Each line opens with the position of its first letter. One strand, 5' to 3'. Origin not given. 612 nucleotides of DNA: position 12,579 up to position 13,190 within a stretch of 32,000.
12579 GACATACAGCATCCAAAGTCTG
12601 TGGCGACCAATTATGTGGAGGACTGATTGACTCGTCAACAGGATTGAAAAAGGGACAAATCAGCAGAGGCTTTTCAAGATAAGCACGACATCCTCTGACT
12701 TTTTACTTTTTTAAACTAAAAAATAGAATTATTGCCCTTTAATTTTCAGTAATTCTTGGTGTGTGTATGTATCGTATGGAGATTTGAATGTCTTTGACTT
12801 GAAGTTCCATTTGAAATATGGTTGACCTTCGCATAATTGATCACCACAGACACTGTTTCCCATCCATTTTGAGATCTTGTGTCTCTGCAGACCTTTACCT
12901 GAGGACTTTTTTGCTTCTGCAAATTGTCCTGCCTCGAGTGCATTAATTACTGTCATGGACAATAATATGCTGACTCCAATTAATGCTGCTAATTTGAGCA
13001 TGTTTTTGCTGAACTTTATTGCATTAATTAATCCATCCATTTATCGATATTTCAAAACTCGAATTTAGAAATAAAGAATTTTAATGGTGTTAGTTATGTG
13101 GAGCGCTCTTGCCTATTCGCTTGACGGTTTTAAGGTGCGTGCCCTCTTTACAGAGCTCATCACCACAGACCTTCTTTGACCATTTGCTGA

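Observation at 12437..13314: Cluster of three paralogous small secreted proteins sharing an unrecognised His...VCGD(Q/E)LC motif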

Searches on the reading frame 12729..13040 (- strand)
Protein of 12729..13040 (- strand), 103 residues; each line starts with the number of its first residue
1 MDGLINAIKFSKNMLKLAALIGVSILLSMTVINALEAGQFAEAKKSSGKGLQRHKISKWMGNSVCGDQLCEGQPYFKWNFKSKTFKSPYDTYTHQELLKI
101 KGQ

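Call 4: search_protein_families(library=pfam, proteins=[window:12729-13040:-], max_evalue=10)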
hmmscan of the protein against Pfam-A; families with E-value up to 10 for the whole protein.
window:12729-13040:- (103 aa): 1 family
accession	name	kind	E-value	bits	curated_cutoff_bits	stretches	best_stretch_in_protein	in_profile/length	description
PF16942.10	CclA_1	-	0.12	13.1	25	1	18-59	54-95/103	Putative cyclic bacteriocin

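Call 7: search_protein_families(library=ncbifam, proteins=[window:12729-13040:-], max_evalue=10)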
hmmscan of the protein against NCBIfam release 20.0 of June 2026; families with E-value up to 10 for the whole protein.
window:12729-13040:- (103 aa): 0 families

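Call 19: find_related_loci(query=A2, collection=genome_contigs, flank=6000)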
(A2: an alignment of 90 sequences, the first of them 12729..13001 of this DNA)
Query A2 (90 aa) in genome_contigs; peptide patterns used: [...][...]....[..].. (x = any residue, [..] = any of these).
39 stretches matched a pattern; 25 encode a relative of the query (tblastn E <= 1e-3); 25 distinct loci.
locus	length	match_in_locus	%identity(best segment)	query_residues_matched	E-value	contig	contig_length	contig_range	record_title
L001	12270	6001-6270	100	1-90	7e-59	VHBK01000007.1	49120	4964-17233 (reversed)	MAG: Thaumarchaeota archaeon isolate M_DeepCast_65m_m1_070 M_DeepCast_65m_m1_070_Ga0194120_10001151, whole genome shotgu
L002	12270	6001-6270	72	1-90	2e-46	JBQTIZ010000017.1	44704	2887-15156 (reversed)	MAG: Candidatus Nitrosotenuis sp. isolate SAW241 c_000000377199, whole genome shotgun sequence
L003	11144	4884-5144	76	1-88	5e-45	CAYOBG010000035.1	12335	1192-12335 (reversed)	MAG TPA_asm: uncultured Candidatus Nitrosotenuis sp. isolate SRP090828_co2_2 genome assembly, contig: NODE_1789_length_1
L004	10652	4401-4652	68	1-85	1e-36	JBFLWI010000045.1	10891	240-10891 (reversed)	MAG: Thermoproteota archaeon isolate MAG028 MAG028_45, whole genome shotgun sequence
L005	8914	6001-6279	59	1-90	4e-36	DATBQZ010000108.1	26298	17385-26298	MAG TPA_asm: Candidatus Nitrosotenuis sp. isolate SMAG_U4116 k141_1146825, whole genome shotgun sequence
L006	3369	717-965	68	1-84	5e-36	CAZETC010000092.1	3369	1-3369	MAG TPA_asm: uncultured Candidatus Nitrosotenuis sp. isolate SRP124282_co10_170 genome assembly, contig: NODE_16239_leng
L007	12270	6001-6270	60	1-90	1e-35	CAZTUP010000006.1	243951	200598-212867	MAG TPA_asm: uncultured Candidatus Nitrosotenuis sp. isolate binchicken_co200_76 genome assembly, contig: k141_1800768,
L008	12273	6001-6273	56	1-90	1e-34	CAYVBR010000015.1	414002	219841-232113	MAG TPA_asm: uncultured Candidatus Nitrosotenuis sp. isolate binchicken_co200_70 genome assembly, contig: k141_711678, w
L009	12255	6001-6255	59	1-82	4e-34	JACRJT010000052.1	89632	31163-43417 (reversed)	MAG: Thaumarchaeota archaeon isolate NC_groundwater_1836_Pr3_B-0.1um_40_14 SR-2_scaffold_141_4009888, whole genome shotg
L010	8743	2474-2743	56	1-89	8e-33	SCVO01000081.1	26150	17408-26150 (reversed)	MAG: Candidatus Nitrosotenuis sp. isolate GW928_bin.17 GW928_bin.17-26683, whole genome shotgun sequence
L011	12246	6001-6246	60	1-83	6e-31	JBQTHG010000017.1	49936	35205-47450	MAG: Nitrososphaerota archaeon isolate SAR51 c_000000113472, whole genome shotgun sequence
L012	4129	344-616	55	1-90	2e-30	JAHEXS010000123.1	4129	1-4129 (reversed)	MAG: Candidatus Nitrosotenuis sp. isolate nzgw11 NODE_56404_length_4130_cov_3.254428, whole genome shotgun sequence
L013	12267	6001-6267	56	1-88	1e-28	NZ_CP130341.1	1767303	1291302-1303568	Candidatus Nitrosotenuis chungbukensis strain MY2 chromosome, complete genome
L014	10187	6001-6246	46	3-87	1e-24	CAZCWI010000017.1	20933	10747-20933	MAG TPA_asm: uncultured Candidatus Nitrosotenuis sp. isolate binchicken_co125_1171 genome assembly, contig: NODE_5085_le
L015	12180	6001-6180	52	3-64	7e-16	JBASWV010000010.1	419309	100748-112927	MAG: Candidatus Nitrosotenuis sp. isolate MFD03231_ilm_asm_bin23 k127_149606, whole genome shotgun sequence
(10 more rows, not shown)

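Call 20: search_protein_representatives(alignment_id=A2)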
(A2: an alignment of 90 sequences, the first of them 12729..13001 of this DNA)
Query: 90 sequences, 77 profile positions. Proteins with E-value up to 0.001 (for the whole library): 150; up to 1e-10: 17; up to 1e-30: 1. The best 150 are listed.
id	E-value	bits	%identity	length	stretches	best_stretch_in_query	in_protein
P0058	6.2e-31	122.1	-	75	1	1-75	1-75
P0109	9.0e-28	112.0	-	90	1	1-74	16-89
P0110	6.5e-27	109.2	-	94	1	2-76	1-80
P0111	1.6e-21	91.9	-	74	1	1-71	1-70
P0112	2.0e-21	91.7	-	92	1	2-76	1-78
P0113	3.6e-19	84.4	-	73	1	1-72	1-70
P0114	4.3e-19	84.2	-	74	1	1-74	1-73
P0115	4.4e-17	77.7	-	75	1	1-73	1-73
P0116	6.6e-17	77.2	-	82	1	3-75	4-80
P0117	1.5e-16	76.0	-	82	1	1-71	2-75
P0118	3.2e-15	71.8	-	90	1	2-76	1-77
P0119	4.7e-14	68.0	-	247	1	1-72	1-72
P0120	1.6e-12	63.2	-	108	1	1-74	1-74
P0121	3.3e-12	62.1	-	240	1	2-69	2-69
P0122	4.5e-12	61.7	-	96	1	1-69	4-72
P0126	2.1e-10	56.3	-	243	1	1-68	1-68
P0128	3.0e-10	55.8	-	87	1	2-72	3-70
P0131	6.7e-10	54.7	-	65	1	4-62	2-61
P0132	8.4e-10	54.4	-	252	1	3-58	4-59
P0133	1.4e-09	53.8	-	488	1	2-64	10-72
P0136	2.3e-09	53.0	-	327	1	4-64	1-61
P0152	4.7e-08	48.8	-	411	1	1-58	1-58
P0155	7.1e-08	48.3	-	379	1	5-62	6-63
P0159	2.1e-07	46.8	-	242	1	7-69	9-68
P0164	5.4e-07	45.4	-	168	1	2-62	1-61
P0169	1.7e-06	43.8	-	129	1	1-75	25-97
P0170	1.8e-06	43.8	-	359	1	2-59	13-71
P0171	1.9e-06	43.7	-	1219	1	8-68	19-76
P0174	2.8e-06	43.1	-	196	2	8-64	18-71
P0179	5.0e-06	42.3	-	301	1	7-68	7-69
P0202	2.8e-05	39.9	-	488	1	8-60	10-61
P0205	2.9e-05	39.9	-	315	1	10-60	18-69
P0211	5.7e-05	38.9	-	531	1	6-58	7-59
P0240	4.7e-04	36.0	-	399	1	4-59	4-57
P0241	4.8e-04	36.0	-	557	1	12-67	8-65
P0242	4.9e-04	36.0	-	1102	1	21-60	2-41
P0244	5.4e-04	35.8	-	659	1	5-61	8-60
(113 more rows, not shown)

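Call 23: search_protein_families(library=pfam, proteins=[P0119, P0126, P0133, P0152, P0155, P0171, P0202, P0211, P0241, P0244], max_evalue=0.01)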
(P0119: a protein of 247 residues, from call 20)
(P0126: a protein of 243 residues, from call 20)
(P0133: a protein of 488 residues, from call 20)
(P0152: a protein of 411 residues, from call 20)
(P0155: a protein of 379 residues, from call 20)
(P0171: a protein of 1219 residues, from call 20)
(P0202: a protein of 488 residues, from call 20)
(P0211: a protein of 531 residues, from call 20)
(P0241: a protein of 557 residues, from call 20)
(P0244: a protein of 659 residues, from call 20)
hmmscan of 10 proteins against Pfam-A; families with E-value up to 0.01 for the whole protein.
P0119 (247 aa): 1 family
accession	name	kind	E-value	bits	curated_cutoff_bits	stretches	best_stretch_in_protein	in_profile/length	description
PF22922.2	GAF_NLP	-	0.0083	16.1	24.1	0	81-158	6-86/175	NLP protein GAF domain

P0126 (243 aa): 0 families

P0133 (488 aa): 5 families
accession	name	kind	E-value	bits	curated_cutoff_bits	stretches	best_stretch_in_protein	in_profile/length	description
PF00050.26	Kazal_1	-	3e-18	66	21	2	138-164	6-31/49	Kazal-type serine protease inhibitor domain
PF07648.20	Kazal_2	-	2.7e-11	43.8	22.8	2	97-123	6-33/48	Kazal-type serine protease inhibitor domain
PF00753.33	Lactamase_B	-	1.2e-09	38.9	22.7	1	227-394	8-196/196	Metallo-beta-lactamase superfamily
PF21287.3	Kazal_CFAI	-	2.8e-07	31.2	27.7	0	141-164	7-30/46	Complement factor I, KAZAL domain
PF19583.5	ODP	-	0.0048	17.2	27.2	1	230-354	9-137/194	ODP family beta lactamase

P0152 (411 aa): 3 families
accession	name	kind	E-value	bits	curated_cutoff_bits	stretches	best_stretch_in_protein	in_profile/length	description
PF00753.33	Lactamase_B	-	3.7e-11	43.8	22.7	1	152-324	6-161/196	Metallo-beta-lactamase superfamily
PF12706.13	Lactamase_B_2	-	6.2e-10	39.4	27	1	183-382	27-200/200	Beta-lactamase superfamily domain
PF23023.1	Anti-Pycsar_Apyc1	-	0.00037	20.5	50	1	156-317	24-171/250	Anti-Pycsar protein Apyc1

P0155 (379 aa): 1 family
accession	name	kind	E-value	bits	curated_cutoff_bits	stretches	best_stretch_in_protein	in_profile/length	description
PF00753.33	Lactamase_B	-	4.1e-06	27.3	22.7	1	121-261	9-172/196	Metallo-beta-lactamase superfamily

P0171 (1219 aa): 3 families
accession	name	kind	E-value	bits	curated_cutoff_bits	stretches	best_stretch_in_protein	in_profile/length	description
PF11617.13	Cu-binding_MopE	-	1.2e-30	105.8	27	3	1074-1102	1-28/30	Putative metal-binding motif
PF18884.5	TSP3_bac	-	4.3e-27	94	25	4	782-801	1-20/22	Bacterial TSP3 repeat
PF02412.23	TSP_3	-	1e-07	31.9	25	1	226-250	12-36/36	Thrombospondin type 3 repeat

P0202 (488 aa): 1 family
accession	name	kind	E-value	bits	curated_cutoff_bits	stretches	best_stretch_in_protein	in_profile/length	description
PF24298.1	DUF7482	-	3.7e-104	348.4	27.5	2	105-375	1-255/257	Domain of unknown function (DUF7482)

P0211 (531 aa): 0 families

P0241 (557 aa): 0 families

P0244 (659 aa): 1 family
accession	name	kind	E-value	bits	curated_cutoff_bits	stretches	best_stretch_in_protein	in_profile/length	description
PF21667.2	Nop5_N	-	0.0045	17.5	27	0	374-432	29-85/117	Nop5, N-terminal domain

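Call 25: search_protein_families(library=ncbifam, proteins=[P0119, P0126, P0133, P0152, P0155, P0171, P0202, P0211, P0241, P0128], max_evalue=1)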
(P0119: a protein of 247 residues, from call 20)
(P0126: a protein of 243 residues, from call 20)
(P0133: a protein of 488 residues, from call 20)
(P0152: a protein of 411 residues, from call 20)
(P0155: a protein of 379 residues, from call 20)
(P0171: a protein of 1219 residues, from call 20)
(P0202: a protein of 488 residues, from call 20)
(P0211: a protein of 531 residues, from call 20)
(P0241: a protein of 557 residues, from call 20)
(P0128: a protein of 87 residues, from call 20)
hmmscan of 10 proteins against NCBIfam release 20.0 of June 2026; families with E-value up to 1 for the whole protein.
P0119 (247 aa): 3 families
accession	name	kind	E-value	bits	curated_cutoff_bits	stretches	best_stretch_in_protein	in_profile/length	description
TIGR01426.2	MGT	subfamily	0.025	13.6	260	1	65-136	128-202/393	macrolide family glycosyltransferase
NF043060.1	MAP_0585_fam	equivalog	0.04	13.9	170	1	24-175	31-186/319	MAP_0585 family protein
TIGR00675.1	dcm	superfamily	0.24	11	100.65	1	76-187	192-298/329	DNA (cytosine-5-)-methyltransferase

P0126 (243 aa): 3 families
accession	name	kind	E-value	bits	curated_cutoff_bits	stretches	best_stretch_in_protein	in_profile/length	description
NF038329.2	gly_rich_SclB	equivalog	4.2e-05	22.6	325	1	85-223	60-199/442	LPXTG-anchored collagen-like adhesin Scl2/SclB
NF038330.1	adhesin_SclA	exception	6.8e-05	22.7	400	1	79-223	39-187/405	LPXTG-anchored collagen-like adhesin Scl1/SclA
NF052279.1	lipo_TamL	exception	0.2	10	400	1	14-131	371-480/747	translocation and assembly module lipoprotein TamL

P0133 (488 aa): 44 families (the best 25 are shown)
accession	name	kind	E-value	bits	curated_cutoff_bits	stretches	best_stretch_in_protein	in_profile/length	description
NF033088.2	bla_subclass_B1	equivalog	3.9e-16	59.3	200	1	226-347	32-153/217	subclass B1 metallo-beta-lactamase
NF012229.1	bla_class_B_core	domain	1e-13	51.7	100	1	224-342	15-138/139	metallo-beta-lactamase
TIGR04559.1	SoxH_rel_PQQ_2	hypoth_equivalog_domain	4.4e-12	46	280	1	231-356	36-180/283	quinoprotein relay system zinc metallohydrolase 2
NF012146.1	blaB-IND-MUS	exception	1.7e-11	44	270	1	227-347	51-171/237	BlaB/IND/MUS family subclass B1 metallo-beta-lactamase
NF000453.2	blaPEDO-3_fam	exception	1.1e-09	38.2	400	1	227-349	50-172/237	PEDO-3 family subclass B1 metallo-beta-lactamase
NF000322.2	blaCcrA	exception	5.1e-09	36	550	1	245-418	76-246/249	CfiA family subclass B1 metallo-beta-lactamase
NF000450.2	bla-B1-FLAV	exception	5.5e-09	35.8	450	1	226-348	52-174/242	subclass B1 metallo-beta-lactamase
NF000442.2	blaTUS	exception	8.6e-09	35.2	550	1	225-347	49-171/248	TUS family subclass B1 metallo-beta-lactamase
NF012137.0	bla_xUS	exception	9.6e-09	35.1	400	1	226-348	50-172/246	MUS/TUS/MOC family subclass B1 metallo-beta-lactamase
NF033107.1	blaB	exception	1e-08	35.2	500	1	220-348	43-174/247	BlaB family subclass B1 metallo-beta-lactamase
TIGR04558.1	SoxH_rel_PQQ_1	hypoth_equivalog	1.4e-08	34.2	300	1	228-296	37-106/285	quinoprotein relay system zinc metallohydrolase 1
NF041441.1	blaCIM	exception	2.9e-08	33.5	490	1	230-400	68-237/250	CIM family subclass B1 metallo-beta-lactamase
NF033574.1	VarG_fam_MBL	equivalog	3.9e-08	32.9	750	1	210-422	77-312/374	VarG family subclass B1-like metallo-beta-lactamase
NF040860.1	blaWUS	exception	5.3e-08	32.4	540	1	227-348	51-172/246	WUS family subclass B1 metallo-beta-lactamase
NF000441.2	blaMUS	exception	7e-08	32.2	540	1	226-347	50-171/246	MUS family subclass B1 metallo-beta-lactamase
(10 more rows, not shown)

P0152 (411 aa): 23 families
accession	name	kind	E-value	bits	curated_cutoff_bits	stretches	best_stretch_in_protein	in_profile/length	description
NF041257.1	GntH_guanitoxin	equivalog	6.1e-90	301.8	333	1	122-383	1-266/374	guanitoxin biosynthesis MBL fold metallo-hydrolase GntH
NF000801.0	PRK00055.1-3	equivalog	6.3e-14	51.7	252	1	135-303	3-155/307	ribonuclease Z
NF000806.0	PRK00055.2-4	equivalog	1.3e-13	50.8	363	1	137-314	5-178/280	ribonuclease Z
TIGR02651.1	RNase_Z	equivalog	2.5e-13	49.8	292.95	1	139-304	5-151/302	ribonuclease Z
NF041851.1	cyc_nuc_deg_phdiest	equivalog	2.7e-11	43.4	400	1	148-332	15-183/253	cyclic nucleotide-degrading phosphodiesterase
NF002558.0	PRK02126.1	subfamily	8e-08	31.6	315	1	160-248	25-101/345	ribonuclease Z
NF000800.0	PRK00055.1-1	equivalog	2.8e-05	23.3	398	1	162-301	32-151/305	ribonuclease Z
TIGR02649.1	true_RNase_BN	exception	0.00038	19.6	563.7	1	164-226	33-95/304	ribonuclease BN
NF045700.1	AHLLactAttM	equivalog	0.0004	20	390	1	165-206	72-113/257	AttM family quorum-quenching N-acyl homoserine lactonase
NF033105.1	bla_subclass_B3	equivalog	0.0013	18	240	1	143-203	14-78/257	subclass B3 metallo-beta-lactamase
NF047979.1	lactonase_AidB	equivalog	0.0017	17.7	360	1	147-200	55-107/271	AidB family quorum-quenching N-acyl homoserine lactonase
TIGR03307.1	PhnP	equivalog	0.0026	17.1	272.25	1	159-211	43-92/249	phosphonate metabolism protein PhnP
NF040468.1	blaECM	exception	0.0053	16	640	1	104-202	22-125/303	ECM family subclass B3 metallo-beta-lactamase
NF040644.1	blaPAM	exception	0.0062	15.7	615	1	145-203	50-112/287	PAM family subclass B3 metallo-beta-lactamase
NF045699.1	AHLLactAiiA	equivalog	0.0091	15.2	375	1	174-206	83-115/251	quorum-quenching N-acyl homoserine lactonase AiiA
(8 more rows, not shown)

P0155 (379 aa): 33 families (the best 25 are shown)
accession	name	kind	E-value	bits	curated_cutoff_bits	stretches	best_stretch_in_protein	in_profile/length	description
NF033088.2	bla_subclass_B1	equivalog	2.1e-16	60.2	200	1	119-290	32-204/217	subclass B1 metallo-beta-lactamase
NF012146.1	blaB-IND-MUS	exception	1.1e-13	51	270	1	119-299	50-230/237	BlaB/IND/MUS family subclass B1 metallo-beta-lactamase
NF033574.1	VarG_fam_MBL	equivalog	2.2e-13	50.1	750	1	103-321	77-319/374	VarG family subclass B1-like metallo-beta-lactamase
TIGR04559.1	SoxH_rel_PQQ_2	hypoth_equivalog_domain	6.3e-11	42.2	280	1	129-315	41-242/283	quinoprotein relay system zinc metallohydrolase 2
NF012229.1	bla_class_B_core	domain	1.1e-10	41.9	100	1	119-234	16-137/139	metallo-beta-lactamase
NF012137.0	bla_xUS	exception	7.3e-09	35.5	400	1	115-298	46-229/246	MUS/TUS/MOC family subclass B1 metallo-beta-lactamase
NF033107.1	blaB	exception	8.7e-09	35.4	500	1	120-312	53-241/247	BlaB family subclass B1 metallo-beta-lactamase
TIGR04558.1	SoxH_rel_PQQ_1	hypoth_equivalog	1.2e-08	34.4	300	2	121-183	37-101/285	quinoprotein relay system zinc metallohydrolase 1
NF000441.2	blaMUS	exception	2.4e-08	33.7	540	1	117-298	48-229/246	MUS family subclass B1 metallo-beta-lactamase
NF040860.1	blaWUS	exception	5.2e-08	32.4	540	1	117-300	48-231/246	WUS family subclass B1 metallo-beta-lactamase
NF000453.2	blaPEDO-3_fam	exception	6.9e-08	32.3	400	1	120-287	50-218/237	PEDO-3 family subclass B1 metallo-beta-lactamase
NF000442.2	blaTUS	exception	2.3e-07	30.5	550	1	114-288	45-220/248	TUS family subclass B1 metallo-beta-lactamase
NF047753.1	blaSPI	exception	2.8e-07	30.4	500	1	114-287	48-222/239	SPI family subclass B1 metallo-beta-lactamase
NF012149.0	blaIND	exception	5e-07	29.4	430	1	117-298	50-231/239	IND family subclass B1 metallo-beta-lactamase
NF041758.1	B1_blaCHM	exception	8.7e-07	28.5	475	1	139-287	83-229/246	CHM family subclass B1 metallo-beta-lactamase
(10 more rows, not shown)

P0171 (1219 aa): 5 families
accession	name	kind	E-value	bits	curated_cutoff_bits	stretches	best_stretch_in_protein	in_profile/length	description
NF047639.1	throspo3_MtsD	equivalog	5.8e-11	41.2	800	2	730-801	457-528/651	cell-cell cohesion protein MtsD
NF033765.2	gliding_CglD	equivalog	3.8e-09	34.9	400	1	728-841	172-299/1124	adventurous gliding motility lipoprotein CglD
NF047638.1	throspo3_MtsC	equivalog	8.3e-07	28.2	350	1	223-305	189-264/428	cell-cell cohesion MYXO-CTERM protein MtsC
NF045500.1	Omp28_seleno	equivalog_domain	1.2e-06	28.1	200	1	225-264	270-309/377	Omp28-related selenoprotein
NF047350.1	aureusi_NRPS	equivalog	0.32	7.7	2500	1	371-514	490-632/2373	aureusimine non-ribosomal peptide synthetase AusA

P0202 (488 aa): 0 families

P0211 (531 aa): 1 family
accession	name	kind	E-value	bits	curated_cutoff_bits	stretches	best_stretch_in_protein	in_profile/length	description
NF009982.0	PRK13448.1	equivalog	0.0023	18.1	146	1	94-167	6-79/135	F0F1 ATP synthase subunit epsilon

P0241 (557 aa): 0 families

P0128 (87 aa): 0 families

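Call 36: list_cluster_members(proteins=[P0119, P0126, P0133, P0152, P0155, P0171, P0202, P0211, P0169, P0174])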
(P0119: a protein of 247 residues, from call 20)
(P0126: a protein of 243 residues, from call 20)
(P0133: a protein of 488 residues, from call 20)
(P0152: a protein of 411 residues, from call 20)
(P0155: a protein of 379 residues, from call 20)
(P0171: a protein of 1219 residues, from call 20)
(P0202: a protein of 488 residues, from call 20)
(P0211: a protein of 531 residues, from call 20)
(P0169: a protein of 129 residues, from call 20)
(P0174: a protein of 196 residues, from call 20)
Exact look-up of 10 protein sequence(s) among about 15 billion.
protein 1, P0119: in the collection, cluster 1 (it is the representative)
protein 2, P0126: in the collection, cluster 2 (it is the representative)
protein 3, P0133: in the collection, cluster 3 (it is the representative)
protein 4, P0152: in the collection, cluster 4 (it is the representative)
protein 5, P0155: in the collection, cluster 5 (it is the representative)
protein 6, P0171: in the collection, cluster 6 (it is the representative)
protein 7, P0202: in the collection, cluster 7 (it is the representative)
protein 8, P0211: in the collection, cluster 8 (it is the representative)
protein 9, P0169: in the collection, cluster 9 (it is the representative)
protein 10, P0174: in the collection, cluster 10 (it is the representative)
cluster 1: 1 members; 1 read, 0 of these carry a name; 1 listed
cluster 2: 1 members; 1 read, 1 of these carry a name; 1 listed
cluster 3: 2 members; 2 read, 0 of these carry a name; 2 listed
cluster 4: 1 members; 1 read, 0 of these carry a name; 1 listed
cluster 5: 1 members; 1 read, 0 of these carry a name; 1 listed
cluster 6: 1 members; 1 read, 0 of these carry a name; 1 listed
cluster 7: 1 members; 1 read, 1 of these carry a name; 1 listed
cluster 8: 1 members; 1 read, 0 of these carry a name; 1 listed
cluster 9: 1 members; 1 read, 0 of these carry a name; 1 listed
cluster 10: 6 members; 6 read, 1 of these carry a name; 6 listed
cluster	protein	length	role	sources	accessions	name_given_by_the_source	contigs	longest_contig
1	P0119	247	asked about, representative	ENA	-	-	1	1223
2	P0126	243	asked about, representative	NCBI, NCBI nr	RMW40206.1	MAG: hypothetical protein EA446_00465 [Nitrosopumilus sp.]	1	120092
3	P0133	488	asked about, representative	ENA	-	-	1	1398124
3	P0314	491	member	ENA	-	-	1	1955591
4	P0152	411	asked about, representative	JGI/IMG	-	-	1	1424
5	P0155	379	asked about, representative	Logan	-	-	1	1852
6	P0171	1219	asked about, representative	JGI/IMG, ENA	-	-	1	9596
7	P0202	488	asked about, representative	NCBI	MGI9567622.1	MAG: DUF7482 domain-containing protein, partial [Nitrosopumilus sp.]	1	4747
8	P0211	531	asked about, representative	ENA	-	-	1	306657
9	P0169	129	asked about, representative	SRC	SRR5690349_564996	-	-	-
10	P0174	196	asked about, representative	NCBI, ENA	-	-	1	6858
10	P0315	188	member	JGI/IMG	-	hypothetical protein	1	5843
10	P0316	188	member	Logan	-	-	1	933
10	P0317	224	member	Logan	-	-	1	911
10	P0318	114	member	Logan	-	-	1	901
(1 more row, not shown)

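Call 38: predict_structure(alignment_id=A2)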
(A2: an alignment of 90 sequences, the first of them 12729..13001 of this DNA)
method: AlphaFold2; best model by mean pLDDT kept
length: 90 residues; sequences in the alignment: 90
mean_pLDDT: 64.2   pTM: 0.28
mean pLDDT of the five models: 64.2, 62.6, 61.8, 61.5, 61.2
residues with pLDDT >= 90: 9; 70-90: 17; 50-70: 57; < 50: 7
segments of 3 or more residues with pLDDT < 50: none
pLDDT, mean of each block of 10 residues (from residue 1): 84 90 62 52 52 63 52 58 63
secondary structure, 60 per line:
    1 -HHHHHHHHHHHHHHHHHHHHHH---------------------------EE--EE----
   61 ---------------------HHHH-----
elements in order: H2-23 H82-85
